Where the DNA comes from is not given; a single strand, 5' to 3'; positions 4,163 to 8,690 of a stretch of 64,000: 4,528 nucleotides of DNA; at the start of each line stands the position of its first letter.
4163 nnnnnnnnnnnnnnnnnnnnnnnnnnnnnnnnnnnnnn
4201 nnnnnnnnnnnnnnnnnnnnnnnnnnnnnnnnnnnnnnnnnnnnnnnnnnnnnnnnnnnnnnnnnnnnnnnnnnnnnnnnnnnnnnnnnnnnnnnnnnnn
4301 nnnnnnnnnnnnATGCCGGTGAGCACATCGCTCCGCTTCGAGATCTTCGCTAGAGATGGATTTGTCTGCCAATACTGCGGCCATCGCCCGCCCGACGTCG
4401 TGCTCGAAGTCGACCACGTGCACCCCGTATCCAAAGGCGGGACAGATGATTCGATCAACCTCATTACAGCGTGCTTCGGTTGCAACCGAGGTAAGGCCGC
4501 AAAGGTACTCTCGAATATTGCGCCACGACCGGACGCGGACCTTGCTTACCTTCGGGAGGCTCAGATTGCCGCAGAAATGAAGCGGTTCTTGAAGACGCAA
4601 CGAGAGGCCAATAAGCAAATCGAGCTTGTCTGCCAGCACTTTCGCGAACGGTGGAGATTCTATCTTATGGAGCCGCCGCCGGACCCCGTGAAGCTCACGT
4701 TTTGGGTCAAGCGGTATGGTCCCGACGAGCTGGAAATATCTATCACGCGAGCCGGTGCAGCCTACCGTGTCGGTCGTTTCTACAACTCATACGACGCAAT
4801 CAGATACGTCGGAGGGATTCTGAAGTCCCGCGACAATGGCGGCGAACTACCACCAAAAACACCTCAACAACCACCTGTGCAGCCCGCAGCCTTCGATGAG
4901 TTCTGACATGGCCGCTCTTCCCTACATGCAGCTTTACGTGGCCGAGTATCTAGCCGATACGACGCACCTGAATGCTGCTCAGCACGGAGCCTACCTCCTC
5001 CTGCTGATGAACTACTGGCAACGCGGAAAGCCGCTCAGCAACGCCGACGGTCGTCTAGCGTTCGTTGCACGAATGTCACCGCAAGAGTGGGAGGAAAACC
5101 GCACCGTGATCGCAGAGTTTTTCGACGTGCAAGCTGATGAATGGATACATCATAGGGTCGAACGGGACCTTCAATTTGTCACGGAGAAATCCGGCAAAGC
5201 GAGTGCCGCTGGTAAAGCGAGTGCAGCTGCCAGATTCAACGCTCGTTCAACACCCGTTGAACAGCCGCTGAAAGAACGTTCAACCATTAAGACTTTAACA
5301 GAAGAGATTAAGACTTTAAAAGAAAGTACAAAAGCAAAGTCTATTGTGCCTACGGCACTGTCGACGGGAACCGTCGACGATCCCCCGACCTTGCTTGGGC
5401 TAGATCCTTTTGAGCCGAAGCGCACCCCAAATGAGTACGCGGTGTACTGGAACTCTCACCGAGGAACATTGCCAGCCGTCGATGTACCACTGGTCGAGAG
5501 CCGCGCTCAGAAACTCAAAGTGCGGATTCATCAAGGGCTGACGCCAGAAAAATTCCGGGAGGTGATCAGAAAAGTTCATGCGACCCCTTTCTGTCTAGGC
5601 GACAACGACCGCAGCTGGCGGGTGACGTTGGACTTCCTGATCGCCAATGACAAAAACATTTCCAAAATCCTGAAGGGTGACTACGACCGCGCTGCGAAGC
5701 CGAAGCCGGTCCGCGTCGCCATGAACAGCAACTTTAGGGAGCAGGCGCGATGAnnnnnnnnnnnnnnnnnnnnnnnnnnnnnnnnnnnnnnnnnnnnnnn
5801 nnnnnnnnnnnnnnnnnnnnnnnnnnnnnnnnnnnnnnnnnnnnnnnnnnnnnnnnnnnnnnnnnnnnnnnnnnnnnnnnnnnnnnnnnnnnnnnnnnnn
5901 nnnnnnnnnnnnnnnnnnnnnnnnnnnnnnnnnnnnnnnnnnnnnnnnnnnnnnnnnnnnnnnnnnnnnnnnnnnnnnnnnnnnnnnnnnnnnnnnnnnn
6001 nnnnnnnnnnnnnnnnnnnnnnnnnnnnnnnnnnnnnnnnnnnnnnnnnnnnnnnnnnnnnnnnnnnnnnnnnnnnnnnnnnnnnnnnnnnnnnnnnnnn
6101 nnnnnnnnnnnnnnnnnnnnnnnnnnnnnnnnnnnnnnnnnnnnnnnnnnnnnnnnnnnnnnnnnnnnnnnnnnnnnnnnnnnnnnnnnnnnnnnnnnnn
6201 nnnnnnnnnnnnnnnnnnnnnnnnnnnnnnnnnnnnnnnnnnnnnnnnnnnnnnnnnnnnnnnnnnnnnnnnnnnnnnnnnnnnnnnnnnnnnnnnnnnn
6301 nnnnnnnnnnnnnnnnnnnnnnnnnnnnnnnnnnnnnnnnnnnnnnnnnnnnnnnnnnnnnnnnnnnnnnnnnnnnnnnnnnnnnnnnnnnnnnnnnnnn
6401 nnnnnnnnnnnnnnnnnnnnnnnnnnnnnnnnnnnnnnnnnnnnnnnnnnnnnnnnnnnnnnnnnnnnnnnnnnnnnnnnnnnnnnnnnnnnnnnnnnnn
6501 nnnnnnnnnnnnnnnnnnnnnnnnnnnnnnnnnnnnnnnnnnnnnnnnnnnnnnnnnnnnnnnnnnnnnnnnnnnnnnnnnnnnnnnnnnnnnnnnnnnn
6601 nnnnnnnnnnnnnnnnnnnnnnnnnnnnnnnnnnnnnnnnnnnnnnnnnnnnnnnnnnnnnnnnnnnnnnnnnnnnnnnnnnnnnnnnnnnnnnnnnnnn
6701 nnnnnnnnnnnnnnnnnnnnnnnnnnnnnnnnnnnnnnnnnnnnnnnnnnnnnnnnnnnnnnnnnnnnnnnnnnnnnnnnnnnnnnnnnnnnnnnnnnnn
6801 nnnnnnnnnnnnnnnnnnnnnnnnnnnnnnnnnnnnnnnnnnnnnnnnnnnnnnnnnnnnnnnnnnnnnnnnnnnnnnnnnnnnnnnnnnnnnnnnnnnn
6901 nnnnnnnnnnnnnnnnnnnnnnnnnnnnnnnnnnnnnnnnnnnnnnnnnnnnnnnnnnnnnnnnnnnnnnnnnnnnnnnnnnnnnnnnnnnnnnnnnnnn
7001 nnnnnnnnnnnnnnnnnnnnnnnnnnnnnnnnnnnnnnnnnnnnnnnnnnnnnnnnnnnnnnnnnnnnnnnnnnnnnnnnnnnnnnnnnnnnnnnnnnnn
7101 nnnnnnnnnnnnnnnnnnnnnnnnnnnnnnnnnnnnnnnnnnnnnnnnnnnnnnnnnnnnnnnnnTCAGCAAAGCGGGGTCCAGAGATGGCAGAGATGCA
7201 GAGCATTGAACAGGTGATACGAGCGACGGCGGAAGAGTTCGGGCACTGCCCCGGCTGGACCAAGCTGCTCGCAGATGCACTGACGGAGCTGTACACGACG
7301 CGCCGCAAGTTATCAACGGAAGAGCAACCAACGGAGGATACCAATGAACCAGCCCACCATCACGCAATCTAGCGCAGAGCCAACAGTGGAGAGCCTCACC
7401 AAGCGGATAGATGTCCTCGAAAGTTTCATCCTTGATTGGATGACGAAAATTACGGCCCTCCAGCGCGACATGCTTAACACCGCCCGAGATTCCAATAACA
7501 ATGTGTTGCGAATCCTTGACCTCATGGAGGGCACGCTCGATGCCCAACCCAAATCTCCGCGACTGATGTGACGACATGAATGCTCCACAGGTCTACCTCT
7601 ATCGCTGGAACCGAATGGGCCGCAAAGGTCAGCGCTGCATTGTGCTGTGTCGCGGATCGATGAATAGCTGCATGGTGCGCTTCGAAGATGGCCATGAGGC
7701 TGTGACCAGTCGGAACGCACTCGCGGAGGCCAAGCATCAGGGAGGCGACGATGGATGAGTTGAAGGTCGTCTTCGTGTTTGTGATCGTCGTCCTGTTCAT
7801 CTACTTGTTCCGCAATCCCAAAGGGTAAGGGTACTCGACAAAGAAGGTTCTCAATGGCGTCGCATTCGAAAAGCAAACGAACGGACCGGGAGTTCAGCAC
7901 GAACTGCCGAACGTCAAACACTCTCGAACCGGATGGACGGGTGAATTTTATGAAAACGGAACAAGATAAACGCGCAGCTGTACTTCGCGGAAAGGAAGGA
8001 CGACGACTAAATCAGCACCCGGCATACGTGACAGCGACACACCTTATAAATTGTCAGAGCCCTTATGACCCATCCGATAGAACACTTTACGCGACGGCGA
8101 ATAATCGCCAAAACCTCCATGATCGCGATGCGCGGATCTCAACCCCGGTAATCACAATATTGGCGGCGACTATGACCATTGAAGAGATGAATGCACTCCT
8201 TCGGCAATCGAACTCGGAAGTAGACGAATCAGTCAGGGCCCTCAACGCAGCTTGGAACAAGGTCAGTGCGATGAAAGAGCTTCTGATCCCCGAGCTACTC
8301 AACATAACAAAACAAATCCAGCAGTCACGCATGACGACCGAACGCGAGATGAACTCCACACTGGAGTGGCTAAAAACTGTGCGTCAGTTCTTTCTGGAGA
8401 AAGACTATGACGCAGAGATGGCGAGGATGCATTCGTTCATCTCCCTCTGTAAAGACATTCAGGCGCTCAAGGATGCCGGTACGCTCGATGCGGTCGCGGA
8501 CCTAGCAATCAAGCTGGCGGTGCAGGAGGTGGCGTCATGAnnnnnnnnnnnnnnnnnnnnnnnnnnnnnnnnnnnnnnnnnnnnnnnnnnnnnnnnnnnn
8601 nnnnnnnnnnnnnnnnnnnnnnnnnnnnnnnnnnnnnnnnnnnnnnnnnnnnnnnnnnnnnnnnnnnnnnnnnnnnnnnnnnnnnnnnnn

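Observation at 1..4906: Methyltransferase, small ORF, PD-(D/E)xK nuclease, zinc-hook SMC-like ATPase and HNH nuclease block at the head of the early arm (Septu/Lamassu-like or phage SbcCD-like)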

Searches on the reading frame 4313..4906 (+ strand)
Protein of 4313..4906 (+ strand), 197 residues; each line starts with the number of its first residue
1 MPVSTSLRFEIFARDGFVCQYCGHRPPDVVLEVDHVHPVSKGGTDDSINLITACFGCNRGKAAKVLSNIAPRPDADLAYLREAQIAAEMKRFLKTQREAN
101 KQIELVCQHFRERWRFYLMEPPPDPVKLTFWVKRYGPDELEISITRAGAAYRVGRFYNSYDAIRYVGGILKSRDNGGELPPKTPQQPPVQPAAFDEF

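Call 3: search_protein_families(library=pfam, proteins=[window:4313-4906:+], max_evalue=0.1)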
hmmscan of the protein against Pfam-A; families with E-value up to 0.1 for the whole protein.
window:4313-4906:+ (197 aa): 3 families
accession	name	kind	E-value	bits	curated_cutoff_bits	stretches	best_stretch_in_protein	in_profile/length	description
PF01844.29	HNH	-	4e-12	46.5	21.4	1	19-62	1-45/47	HNH endonuclease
PF14279.12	HNH_5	-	1.2e-10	41.6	27.5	1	19-67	1-49/56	HNH endonuclease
PF13395.12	HNH_4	-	0.0095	16.3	22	1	31-64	18-51/54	HNH endonuclease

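Call 4: search_protein_families(library=padloc, proteins=[window:4313-4906:+], max_evalue=0.1)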
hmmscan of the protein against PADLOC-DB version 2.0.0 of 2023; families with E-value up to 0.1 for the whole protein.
window:4313-4906:+ (197 aa): 17 families
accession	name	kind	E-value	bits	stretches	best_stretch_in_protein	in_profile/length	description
PDLC00315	PtuB1|PtuB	-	7.5e-07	27.2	1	11-107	25-128/227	Unknown function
PDLC02859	DpdF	-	2.5e-05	20.9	1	12-72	3-63/545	DpdF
PDLC03478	REase_II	-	3.7e-05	21.5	1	8-79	101-177/219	Type II restriction enzyme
PDLC04260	PDC-M01B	-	0.00013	19.6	1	5-67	86-148/286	-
PDLC04264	PDC-M01B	-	0.0002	19.2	1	18-68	102-151/282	-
PDLC04255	PDC-M01B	-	0.0005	17.8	1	18-69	109-159/285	-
PDLC04248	PDC-M01B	-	0.0023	15.9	1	18-65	36-82/216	-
PDLC04259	PDC-M01B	-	0.0027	15.7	1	17-65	95-142/277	-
PDLC03656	mREase_IV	-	0.0027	15.5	1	18-60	206-254/277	Type IV methyl-directed restriction enzyme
PDLC00355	PtuB1|PtuB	-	0.0079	13.9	0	7-61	40-102/263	Unknown function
PDLC00332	PtuB1|PtuB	-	0.012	13.4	1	6-104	37-147/212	Unknown function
PDLC03662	mREase_IV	-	0.012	12.1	1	30-61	503-534/560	Type IV methyl-directed restriction enzyme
PDLC04251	PDC-M01B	-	0.014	12.8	1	18-65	100-146/279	-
PDLC04263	PDC-M01B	-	0.029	12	1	18-71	101-153/291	-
PDLC03431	REase_II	-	0.041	11.4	1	33-76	178-219/246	Type II restriction enzyme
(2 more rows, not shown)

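Call 5: search_protein_families(library=phrogs, proteins=[window:4313-4906:+], max_evalue=0.01)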
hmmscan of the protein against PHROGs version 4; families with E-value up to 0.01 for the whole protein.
window:4313-4906:+ (197 aa): 28 families (the best 25 are shown)
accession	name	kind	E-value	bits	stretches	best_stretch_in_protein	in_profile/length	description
phrog_14314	-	DNA, RNA and nucleotide metabolism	4.1e-28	100.4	1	1-117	1-113/252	HNH endonuclease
phrog_16986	-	unknown function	2.7e-27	96.9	1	4-82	8-88/248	-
phrog_16726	-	DNA, RNA and nucleotide metabolism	1.5e-15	58.7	1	5-69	82-148/308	HNH endonuclease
phrog_2118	-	DNA, RNA and nucleotide metabolism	6.3e-15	56.5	1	2-66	162-226/301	HNH endonuclease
phrog_589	-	DNA, RNA and nucleotide metabolism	1.4e-13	52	1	6-73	81-150/179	HNH endonuclease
phrog_2214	-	DNA, RNA and nucleotide metabolism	3.3e-13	50.5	1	6-93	183-267/429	HNH endonuclease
phrog_7785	-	DNA, RNA and nucleotide metabolism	9.9e-12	46.1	1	10-79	64-130/147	HNH endonuclease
phrog_1271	-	DNA, RNA and nucleotide metabolism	4.9e-11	43.6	1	11-71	261-325/361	HNH endonuclease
phrog_8660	-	DNA, RNA and nucleotide metabolism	7.8e-11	43.4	1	6-64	114-179/196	HNH endonuclease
phrog_6050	-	DNA, RNA and nucleotide metabolism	1e-10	42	1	6-103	301-378/402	HNH endonuclease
phrog_144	-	DNA, RNA and nucleotide metabolism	1.9e-10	41.7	1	6-71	74-142/175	HNH endonuclease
phrog_1035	-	DNA, RNA and nucleotide metabolism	2.7e-10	41.6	1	9-105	151-253/271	endonuclease VII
phrog_5718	-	DNA, RNA and nucleotide metabolism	1.1e-09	38.8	1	7-94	119-205/394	HNH endonuclease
phrog_338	-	DNA, RNA and nucleotide metabolism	1.6e-09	38.6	1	13-82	204-267/340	HNH endonuclease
phrog_333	-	DNA, RNA and nucleotide metabolism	7.1e-09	37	1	7-63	24-80/138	HNH endonuclease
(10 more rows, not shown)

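Call 57: search_protein_families(library=ncbifam, proteins=[window:4313-4906:+], max_evalue=0.1)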
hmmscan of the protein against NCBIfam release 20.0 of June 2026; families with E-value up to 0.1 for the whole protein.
window:4313-4906:+ (197 aa): 3 families
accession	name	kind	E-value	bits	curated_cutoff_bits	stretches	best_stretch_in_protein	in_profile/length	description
NF040563.1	guided_IscB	equivalog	2.3e-14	53.3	175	1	7-75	183-249/314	RNA-guided endonuclease IscB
NF049971.1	CRISPR_Cas9d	exception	2.3e-06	26.5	375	1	6-63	535-595/986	type II CRISPR RNA-guided endonuclease Cas9d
NF038221.1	IcmJ_DotN_IVB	equivalog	0.0033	16.9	100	1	8-58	34-81/205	type IVB secretion system protein IcmJDotN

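Call 102: search_dna_similar(query=window:4313-4906:+, collection=phages, mode=protein, max_rows=15, max_evalue=0.001)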
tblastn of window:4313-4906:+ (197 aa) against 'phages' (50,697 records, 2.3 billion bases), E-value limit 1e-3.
Records with a match: 583; places in all: 600; records where one place covers at least 80% of the query: 27.
Best place of each record, by identity: <60% 583.
By first word of the organism name: Mycobacterium 292; Gordonia 64; Streptomyces 31; Synechococcus 30; Vibrio 24; Moraxella 23; Pseudomonas 21; Rhizobium 10; Cyanophage 9; Bacteriophage 7; and 34 more.
By host as written in the record: Mycobacterium smegmatis mc2 155 188; - 53; Gordonia terrae 3612 47; Mycobacterium smegmatis mc#155 41; Moraxella catarrhalis 23; Mycobacterium smegmatis mc2155 10; Mycobacterium smegmatius mc2 155 8; Synechococcus sp. 7; and 116 more.
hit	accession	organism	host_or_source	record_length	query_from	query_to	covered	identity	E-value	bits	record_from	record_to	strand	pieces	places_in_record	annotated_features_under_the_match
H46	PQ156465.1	Oenococcus phage Krappator27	Oenococcus oeni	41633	3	151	76%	39.7%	9e-25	106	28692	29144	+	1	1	hypothetical protein | transcriptional repressor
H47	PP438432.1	Synechococcus phage Ssp-JY42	Synechococcus sp.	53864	2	178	90%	33.3%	3e-18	87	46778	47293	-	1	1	HNHc domain containing protein | hypothetical protein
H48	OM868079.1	Synechococcus phage Yong-M4-211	Synechococcus sp. PCC 7002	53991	2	178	90%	33.3%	3e-18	87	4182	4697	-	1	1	HNH endonuclease | hypothetical protein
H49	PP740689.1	Pseudomonas phage vB_Pae_SG_WM_Sew_P27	Pseudomonas aeruginosa PA14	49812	3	163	82%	35.4%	2e-22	147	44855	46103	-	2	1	hypothetical protein | replication initiation protein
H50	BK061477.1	Pseudomonas phage vB_PaeS-D14C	Pseudomonas aeruginosa strain 1-13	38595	3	163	82%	34.3%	4e-23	101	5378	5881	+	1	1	HNH endonuclease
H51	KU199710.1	Pseudomonas phage JBD44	Pseudomonas aeruginosa PA14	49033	3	163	82%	34.3%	4e-23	101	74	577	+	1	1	hypothetical protein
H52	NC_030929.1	Pseudomonas phage JBD44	Pseudomonas aeruginosa PA14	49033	3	163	82%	34.3%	4e-23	101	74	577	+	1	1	HNH endonuclease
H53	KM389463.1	Pseudomonas phage JBD94b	-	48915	3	163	82%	34.3%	4e-23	101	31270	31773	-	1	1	record has no annotation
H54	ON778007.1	Pseudomonas phage vB_Pae_LC3I3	Pseudomonas aeruginosa PA14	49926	3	163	82%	34.3%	4e-23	101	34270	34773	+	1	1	hypothetical protein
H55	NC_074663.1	Pseudomonas phage vB_Pae_LC3I3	Pseudomonas aeruginosa PA14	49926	3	163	82%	34.3%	4e-23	101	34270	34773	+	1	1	hypothetical protein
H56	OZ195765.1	Vibrio phage D65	Seawater and oysters mix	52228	2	174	88%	29.5%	2e-20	94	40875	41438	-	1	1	hypothetical protein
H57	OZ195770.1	Vibrio phage D59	Seawater and oysters mix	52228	2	174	88%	29.5%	2e-20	94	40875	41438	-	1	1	hypothetical protein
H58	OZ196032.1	Vibrio phage D173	Seawater and oysters mix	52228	2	174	88%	29.5%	2e-20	94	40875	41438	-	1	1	hypothetical protein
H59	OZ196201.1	Vibrio phage D68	Seawater and oysters mix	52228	2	174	88%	29.5%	2e-20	94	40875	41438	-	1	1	hypothetical protein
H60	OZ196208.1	Vibrio phage D57 g1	Seawater and oysters mix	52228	2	174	88%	29.5%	2e-20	94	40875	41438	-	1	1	hypothetical protein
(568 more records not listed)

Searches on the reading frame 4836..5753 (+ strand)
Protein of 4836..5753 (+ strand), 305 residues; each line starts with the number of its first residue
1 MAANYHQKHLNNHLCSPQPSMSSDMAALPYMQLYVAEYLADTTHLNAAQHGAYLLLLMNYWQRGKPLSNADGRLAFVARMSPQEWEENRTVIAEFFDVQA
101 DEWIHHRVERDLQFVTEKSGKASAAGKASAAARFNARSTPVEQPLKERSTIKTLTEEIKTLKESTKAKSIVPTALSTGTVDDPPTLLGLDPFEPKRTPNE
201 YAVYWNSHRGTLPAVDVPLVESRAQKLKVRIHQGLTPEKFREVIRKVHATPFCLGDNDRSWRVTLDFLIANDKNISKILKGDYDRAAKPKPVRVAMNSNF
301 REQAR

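Call 3: search_protein_families(library=pfam, proteins=[window:4836-5753:+], max_evalue=0.1)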
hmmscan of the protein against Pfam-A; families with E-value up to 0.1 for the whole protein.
window:4836-5753:+ (305 aa): 2 families
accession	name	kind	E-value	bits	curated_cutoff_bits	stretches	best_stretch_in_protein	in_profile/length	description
PF07120.17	DUF1376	-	4.8e-22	78.6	30.1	1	29-112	1-85/86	Protein of unknown function (DUF1376)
PF25186.1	Tad4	-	0.034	14.9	25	1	36-71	52-90/113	Type I Thoeris inhibitor Tad4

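Call 5: search_protein_families(library=phrogs, proteins=[window:4836-5753:+], max_evalue=0.01)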
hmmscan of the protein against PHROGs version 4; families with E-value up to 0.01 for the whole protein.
window:4836-5753:+ (305 aa): 12 families
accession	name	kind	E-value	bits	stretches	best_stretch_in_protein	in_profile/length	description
phrog_6451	-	DNA, RNA and nucleotide metabolism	1.7e-35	124.1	1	28-143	1-117/272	primosomal protein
phrog_3992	-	DNA, RNA and nucleotide metabolism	3.3e-33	116.7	1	24-153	1-136/345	primosomal protein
phrog_21472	-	unknown function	1.5e-31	111.2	1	25-246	1-231/299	-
phrog_9327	-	DNA, RNA and nucleotide metabolism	9.4e-27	95.3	1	26-164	2-147/276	primosomal protein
phrog_12767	-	unknown function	5.6e-24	86.2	1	28-170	1-146/324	-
phrog_10469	-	DNA, RNA and nucleotide metabolism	1.4e-13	51.8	1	220-285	209-274/305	DnaD-like helicase loader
phrog_345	-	DNA, RNA and nucleotide metabolism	5.5e-10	40.4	1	131-285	128-291/297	replication initiation O-like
phrog_19658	-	DNA, RNA and nucleotide metabolism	9.3e-10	39.5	1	114-288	85-254/283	replication initiation protein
phrog_4118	-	DNA, RNA and nucleotide metabolism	1.6e-09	38.7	1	30-142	3-116/315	primosomal protein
phrog_24353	-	unknown function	3.5e-07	30.9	1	30-136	9-116/294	-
phrog_6950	-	unknown function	1.2e-05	25.6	1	30-164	3-142/415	-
phrog_29280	-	unknown function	0.005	17.5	0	27-146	4-117/286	-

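Call 57: search_protein_families(library=ncbifam, proteins=[window:4836-5753:+], max_evalue=0.1)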
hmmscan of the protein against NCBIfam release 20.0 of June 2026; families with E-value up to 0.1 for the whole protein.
window:4836-5753:+ (305 aa): 0 families

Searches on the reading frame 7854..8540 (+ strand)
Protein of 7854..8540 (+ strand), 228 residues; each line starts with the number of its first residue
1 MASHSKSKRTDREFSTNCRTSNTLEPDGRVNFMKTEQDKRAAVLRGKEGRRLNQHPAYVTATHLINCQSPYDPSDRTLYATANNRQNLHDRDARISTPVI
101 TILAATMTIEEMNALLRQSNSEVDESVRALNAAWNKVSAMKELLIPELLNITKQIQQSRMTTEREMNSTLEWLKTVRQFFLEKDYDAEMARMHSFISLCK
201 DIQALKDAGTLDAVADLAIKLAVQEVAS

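Call 32: search_protein_families(library=pfam, alignment_id=A4, max_evalue=0.0001)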
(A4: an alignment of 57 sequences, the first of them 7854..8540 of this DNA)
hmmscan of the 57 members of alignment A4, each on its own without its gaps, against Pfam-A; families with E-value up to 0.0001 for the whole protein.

A. member 1, window:7854-8540:+ (228 aa): 0 families

B. families by the number of members that match (of 57 scanned): 25 families
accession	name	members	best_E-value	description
PF05065.19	Phage_capsid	2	7.3e-40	Phage capsid family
PF04586.22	Peptidase_S78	2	1.5e-24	Caudovirus prohead serine protease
PF05119.17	Terminase_4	2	3.3e-20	Phage terminase, small subunit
PF00535.33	Glycos_transf_2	2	6e-12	Glycosyl transferase family 2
PF01844.29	HNH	2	8.1e-05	HNH endonuclease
PF04860.17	Phage_portal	1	9.8e-99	Phage portal protein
PF22262.2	DUF6950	1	2.6e-34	Domain of unknown function (DUF6950)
PF00338.27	Ribosomal_S10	1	7.3e-34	Ribosomal protein S10p/S20e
PF03354.21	TerL_ATPase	1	3.7e-27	Terminase large subunit, ATPase domain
PF01555.25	N6_N4_Mtase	1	2.4e-26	DNA methylase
PF20441.4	TerL_nuclease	1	1.6e-21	Terminase large subunit, endonuclease domain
PF00589.27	Phage_integrase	1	4.7e-19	Phage integrase family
PF01145.31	Band_7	1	9.2e-18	SPFH domain / Band 7 family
PF13472.12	Lipase_GDSL_2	1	1.7e-10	GDSL-like Lipase/Acylhydrolase family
PF12957.13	DUF3846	1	1.8e-09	Domain of unknown function (DUF3846)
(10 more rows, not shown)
